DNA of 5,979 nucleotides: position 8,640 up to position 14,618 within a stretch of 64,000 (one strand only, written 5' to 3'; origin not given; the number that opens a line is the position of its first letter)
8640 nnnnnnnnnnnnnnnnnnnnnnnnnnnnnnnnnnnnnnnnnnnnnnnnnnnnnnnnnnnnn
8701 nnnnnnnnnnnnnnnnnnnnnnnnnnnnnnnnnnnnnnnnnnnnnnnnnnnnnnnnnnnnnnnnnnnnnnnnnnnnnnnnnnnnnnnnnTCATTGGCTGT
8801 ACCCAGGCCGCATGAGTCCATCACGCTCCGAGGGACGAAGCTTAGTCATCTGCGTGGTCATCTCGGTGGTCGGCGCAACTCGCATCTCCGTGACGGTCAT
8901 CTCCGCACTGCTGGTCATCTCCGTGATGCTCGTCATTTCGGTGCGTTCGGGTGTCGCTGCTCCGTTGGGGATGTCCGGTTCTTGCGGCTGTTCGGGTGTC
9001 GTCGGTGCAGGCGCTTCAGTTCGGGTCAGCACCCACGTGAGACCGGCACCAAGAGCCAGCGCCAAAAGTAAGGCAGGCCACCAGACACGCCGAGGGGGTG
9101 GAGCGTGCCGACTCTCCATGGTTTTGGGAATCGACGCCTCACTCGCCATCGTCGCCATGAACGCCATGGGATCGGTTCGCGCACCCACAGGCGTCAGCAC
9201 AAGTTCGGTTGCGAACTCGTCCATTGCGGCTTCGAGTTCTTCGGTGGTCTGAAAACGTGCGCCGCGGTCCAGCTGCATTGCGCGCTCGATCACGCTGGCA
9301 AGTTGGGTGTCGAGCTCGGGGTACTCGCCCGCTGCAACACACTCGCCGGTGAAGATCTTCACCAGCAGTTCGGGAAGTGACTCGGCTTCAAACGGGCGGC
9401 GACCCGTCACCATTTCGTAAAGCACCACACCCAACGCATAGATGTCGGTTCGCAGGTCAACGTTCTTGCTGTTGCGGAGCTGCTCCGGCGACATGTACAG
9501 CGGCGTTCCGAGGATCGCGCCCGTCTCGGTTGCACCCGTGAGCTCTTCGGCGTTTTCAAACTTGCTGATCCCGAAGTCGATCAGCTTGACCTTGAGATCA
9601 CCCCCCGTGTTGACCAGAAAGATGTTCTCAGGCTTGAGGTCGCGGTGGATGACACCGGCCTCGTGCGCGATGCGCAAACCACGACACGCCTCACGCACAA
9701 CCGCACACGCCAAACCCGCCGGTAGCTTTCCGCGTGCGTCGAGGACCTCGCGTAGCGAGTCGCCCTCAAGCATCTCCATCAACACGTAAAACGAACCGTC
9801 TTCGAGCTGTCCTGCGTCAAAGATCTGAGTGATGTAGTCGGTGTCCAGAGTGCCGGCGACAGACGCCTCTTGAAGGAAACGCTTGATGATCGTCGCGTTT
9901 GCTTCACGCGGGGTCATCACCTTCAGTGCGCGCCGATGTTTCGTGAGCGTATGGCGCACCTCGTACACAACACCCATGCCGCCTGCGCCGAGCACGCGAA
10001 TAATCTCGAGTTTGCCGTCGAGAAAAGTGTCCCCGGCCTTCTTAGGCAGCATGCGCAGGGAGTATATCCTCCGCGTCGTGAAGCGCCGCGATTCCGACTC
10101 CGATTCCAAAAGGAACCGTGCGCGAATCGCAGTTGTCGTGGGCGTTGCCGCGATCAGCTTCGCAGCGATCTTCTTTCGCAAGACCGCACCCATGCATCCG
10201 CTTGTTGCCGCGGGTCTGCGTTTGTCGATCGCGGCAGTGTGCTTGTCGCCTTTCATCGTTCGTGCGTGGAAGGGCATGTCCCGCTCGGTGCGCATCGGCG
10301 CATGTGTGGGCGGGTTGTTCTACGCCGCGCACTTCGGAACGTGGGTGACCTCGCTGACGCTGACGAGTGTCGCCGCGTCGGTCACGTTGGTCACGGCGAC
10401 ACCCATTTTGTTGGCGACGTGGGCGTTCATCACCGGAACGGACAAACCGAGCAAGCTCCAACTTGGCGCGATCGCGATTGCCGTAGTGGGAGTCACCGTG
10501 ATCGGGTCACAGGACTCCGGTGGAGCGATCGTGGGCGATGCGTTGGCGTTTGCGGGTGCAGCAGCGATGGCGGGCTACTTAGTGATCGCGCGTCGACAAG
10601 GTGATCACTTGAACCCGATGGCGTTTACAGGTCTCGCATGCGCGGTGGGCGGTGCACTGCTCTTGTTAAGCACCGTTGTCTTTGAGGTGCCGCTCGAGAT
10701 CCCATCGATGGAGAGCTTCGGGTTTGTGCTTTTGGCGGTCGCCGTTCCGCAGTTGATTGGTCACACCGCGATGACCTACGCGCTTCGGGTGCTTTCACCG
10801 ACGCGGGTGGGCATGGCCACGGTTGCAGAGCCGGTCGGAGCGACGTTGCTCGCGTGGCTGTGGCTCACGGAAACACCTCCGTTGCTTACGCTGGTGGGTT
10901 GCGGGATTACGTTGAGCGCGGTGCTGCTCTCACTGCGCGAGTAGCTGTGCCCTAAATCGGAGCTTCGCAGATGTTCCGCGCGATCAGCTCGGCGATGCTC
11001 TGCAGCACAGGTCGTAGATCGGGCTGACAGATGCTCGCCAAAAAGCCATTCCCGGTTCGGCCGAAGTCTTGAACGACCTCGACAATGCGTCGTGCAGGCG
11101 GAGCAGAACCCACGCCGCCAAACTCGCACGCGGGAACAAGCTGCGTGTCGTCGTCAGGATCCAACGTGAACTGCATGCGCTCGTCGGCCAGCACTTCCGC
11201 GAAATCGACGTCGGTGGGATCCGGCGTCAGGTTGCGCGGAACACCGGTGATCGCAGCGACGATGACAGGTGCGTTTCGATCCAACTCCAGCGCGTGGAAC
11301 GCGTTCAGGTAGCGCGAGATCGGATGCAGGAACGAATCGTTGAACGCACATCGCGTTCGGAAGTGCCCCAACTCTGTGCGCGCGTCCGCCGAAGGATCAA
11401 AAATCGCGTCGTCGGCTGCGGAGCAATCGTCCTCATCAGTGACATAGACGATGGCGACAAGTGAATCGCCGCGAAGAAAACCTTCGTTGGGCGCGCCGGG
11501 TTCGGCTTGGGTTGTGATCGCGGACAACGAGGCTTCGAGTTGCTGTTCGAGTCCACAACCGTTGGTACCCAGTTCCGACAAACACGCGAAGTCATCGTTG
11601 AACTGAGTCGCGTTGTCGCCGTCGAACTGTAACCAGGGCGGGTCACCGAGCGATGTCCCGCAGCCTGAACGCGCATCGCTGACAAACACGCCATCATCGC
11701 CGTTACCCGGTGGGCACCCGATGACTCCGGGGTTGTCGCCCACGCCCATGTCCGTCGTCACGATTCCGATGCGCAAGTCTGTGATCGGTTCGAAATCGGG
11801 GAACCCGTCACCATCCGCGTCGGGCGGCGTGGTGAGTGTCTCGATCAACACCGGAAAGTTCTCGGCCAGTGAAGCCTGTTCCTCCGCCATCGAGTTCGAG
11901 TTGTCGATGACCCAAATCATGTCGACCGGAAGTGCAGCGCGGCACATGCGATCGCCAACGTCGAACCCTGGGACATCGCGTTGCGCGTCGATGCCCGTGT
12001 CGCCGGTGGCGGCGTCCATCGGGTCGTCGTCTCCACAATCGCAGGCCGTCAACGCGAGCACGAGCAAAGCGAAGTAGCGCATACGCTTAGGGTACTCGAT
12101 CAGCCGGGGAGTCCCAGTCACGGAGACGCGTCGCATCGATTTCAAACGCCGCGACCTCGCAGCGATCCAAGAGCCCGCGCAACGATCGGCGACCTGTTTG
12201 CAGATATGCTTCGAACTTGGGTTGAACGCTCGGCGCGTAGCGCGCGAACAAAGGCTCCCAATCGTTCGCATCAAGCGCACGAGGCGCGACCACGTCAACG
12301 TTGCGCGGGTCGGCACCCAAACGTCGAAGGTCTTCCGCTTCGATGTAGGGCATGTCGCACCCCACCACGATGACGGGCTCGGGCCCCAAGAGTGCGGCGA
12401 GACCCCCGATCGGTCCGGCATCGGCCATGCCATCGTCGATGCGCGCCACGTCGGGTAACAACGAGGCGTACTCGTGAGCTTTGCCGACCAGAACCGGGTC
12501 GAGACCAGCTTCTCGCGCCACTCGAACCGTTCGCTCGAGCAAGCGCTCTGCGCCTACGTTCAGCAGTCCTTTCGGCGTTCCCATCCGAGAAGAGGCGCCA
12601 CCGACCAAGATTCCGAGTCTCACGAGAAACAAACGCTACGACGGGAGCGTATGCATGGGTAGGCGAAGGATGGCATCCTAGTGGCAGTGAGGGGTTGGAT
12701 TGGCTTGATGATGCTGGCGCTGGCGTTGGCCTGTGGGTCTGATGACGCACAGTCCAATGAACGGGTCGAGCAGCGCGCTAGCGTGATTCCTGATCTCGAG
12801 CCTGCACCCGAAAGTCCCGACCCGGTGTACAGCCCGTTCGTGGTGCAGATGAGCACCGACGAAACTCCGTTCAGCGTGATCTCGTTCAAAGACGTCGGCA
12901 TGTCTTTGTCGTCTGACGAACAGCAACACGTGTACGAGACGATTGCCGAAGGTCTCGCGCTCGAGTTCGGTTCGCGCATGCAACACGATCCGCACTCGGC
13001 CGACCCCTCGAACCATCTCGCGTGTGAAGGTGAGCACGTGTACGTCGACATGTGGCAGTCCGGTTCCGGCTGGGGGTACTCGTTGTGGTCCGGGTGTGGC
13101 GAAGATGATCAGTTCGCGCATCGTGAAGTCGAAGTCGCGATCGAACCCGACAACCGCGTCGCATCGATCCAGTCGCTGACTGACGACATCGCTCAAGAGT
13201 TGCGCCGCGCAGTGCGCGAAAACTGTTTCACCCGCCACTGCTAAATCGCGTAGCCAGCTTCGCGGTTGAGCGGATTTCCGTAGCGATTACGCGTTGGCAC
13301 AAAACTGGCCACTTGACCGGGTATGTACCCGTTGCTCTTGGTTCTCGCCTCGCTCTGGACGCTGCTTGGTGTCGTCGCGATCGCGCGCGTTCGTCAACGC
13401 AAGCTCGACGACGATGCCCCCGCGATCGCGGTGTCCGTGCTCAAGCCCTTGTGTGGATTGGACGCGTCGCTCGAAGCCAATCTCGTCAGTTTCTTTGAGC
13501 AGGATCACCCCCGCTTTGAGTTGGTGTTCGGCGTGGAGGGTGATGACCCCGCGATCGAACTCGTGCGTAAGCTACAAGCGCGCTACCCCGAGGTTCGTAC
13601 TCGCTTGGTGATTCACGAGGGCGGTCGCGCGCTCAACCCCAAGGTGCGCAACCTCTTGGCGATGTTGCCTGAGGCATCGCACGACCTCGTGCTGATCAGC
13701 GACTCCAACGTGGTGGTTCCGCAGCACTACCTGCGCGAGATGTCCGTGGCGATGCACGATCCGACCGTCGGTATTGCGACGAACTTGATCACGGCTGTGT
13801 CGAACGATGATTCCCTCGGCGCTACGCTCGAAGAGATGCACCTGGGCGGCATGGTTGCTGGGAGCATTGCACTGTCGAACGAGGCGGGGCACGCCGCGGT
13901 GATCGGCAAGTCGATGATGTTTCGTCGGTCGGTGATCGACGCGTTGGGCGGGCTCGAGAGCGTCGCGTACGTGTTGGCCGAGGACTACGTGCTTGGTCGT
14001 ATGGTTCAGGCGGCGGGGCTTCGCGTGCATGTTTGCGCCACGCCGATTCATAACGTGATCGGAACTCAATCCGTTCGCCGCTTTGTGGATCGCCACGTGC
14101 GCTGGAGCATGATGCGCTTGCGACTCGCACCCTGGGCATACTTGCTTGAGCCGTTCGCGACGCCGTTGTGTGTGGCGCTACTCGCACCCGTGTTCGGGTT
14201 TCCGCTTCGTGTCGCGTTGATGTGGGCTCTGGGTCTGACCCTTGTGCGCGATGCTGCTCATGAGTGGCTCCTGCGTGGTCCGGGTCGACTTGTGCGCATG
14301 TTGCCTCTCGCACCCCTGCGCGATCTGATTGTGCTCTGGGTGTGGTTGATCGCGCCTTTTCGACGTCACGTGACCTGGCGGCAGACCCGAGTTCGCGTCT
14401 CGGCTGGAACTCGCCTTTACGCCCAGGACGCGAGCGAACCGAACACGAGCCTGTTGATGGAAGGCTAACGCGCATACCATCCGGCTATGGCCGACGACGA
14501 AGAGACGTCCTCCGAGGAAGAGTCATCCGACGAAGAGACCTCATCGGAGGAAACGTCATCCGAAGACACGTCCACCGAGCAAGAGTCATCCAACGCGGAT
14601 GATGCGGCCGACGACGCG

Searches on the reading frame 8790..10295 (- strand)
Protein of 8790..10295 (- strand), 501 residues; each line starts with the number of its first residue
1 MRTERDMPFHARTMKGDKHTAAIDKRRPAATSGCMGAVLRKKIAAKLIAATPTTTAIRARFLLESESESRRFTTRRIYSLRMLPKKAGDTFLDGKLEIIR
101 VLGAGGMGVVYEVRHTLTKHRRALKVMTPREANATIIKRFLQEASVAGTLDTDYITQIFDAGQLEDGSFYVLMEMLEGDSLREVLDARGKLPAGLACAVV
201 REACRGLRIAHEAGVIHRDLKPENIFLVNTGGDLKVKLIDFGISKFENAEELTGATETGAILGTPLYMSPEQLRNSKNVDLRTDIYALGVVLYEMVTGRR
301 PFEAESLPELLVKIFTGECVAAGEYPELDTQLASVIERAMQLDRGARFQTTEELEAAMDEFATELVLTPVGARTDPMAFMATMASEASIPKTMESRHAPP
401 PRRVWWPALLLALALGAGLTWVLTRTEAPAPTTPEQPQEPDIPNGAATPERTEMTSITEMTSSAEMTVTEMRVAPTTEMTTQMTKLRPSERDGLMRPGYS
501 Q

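Call 14: search_protein_families(library=pfam, proteins=[window:8790-10295:-], max_evalue=0.001)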
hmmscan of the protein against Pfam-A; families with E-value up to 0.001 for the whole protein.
window:8790-10295:- (501 aa): 4 families
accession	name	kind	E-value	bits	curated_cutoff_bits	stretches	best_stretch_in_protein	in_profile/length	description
PF00069.31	Pkinase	-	2.2e-46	158.8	31.7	1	97-352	2-256/263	Protein kinase domain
PF07714.23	PK_Tyr_Ser-Thr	-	3.1e-28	99.2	23.1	1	96-349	1-250/258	Protein tyrosine and serine/threonine kinase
PF06293.20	Kdo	-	6.7e-05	22.9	21.3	1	171-242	94-167/207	Lipopolysaccharide kinase (Kdo/WaaP) family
PF17667.7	Pkinase_fungal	-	0.00022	20.5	24.1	1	199-277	291-369/387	Fungal protein kinase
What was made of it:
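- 8790..10295 (-): Hanks-type Ser/Thr kinase, up to 501 aa. Cytoplasmic kinase domain, one TM helix (aa 404-424), and a 77-aa T/E/M-rich tail with no recognisable sensor domain. Pfam Pkinase 2.2e-46 (call 14).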

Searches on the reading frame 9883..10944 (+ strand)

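Call 14: search_protein_families(library=pfam, proteins=[window:9883-10944:+], max_evalue=0.001)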
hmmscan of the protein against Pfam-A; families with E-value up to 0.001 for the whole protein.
window:9883-10944:+ (353 aa): 1 family
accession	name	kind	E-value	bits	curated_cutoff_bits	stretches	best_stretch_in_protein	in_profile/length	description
PF00892.27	EamA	-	1.2e-25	90.8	28.2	2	218-351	3-134/135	EamA-like transporter family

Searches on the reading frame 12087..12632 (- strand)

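Call 26: search_protein_families(library=pfam, proteins=[window:12087-12632:-], max_evalue=0.01)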
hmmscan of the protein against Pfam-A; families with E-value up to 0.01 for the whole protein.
window:12087-12632:- (181 aa): 1 family
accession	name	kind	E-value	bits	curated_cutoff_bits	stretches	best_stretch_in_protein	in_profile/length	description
PF12804.13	NTP_transf_3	-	3e-24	86.4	27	1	8-156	3-155/160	MobA-like NTP transferase domain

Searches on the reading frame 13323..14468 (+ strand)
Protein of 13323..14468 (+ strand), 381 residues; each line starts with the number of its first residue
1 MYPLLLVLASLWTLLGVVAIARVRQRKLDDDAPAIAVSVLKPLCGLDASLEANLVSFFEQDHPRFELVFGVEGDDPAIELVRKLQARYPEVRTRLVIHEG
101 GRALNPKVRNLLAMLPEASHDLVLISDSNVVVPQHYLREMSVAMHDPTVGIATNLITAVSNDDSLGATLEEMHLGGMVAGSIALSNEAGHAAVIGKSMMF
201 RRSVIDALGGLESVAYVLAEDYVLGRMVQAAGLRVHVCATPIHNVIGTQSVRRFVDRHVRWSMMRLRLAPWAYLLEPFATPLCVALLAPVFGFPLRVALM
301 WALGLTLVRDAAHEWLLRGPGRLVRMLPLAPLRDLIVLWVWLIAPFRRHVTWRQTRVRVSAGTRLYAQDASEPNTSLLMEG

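Call 14: search_protein_families(library=pfam, proteins=[window:13323-14468:+], max_evalue=0.001)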
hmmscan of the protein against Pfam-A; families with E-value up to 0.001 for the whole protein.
window:13323-14468:+ (381 aa): 3 families
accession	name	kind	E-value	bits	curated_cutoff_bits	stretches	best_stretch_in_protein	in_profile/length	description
PF13506.12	Glyco_transf_21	-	8.8e-45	152.7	21.7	1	89-262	1-173/174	Glycosyl transferase family 21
PF13641.12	Glyco_tranf_2_3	-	5.2e-24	86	27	1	50-263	16-229/230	Glycosyltransferase like family 2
PF13632.12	Glyco_trans_2_3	-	4.3e-16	59.8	27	1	123-305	2-192/198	Glycosyl transferase family group 2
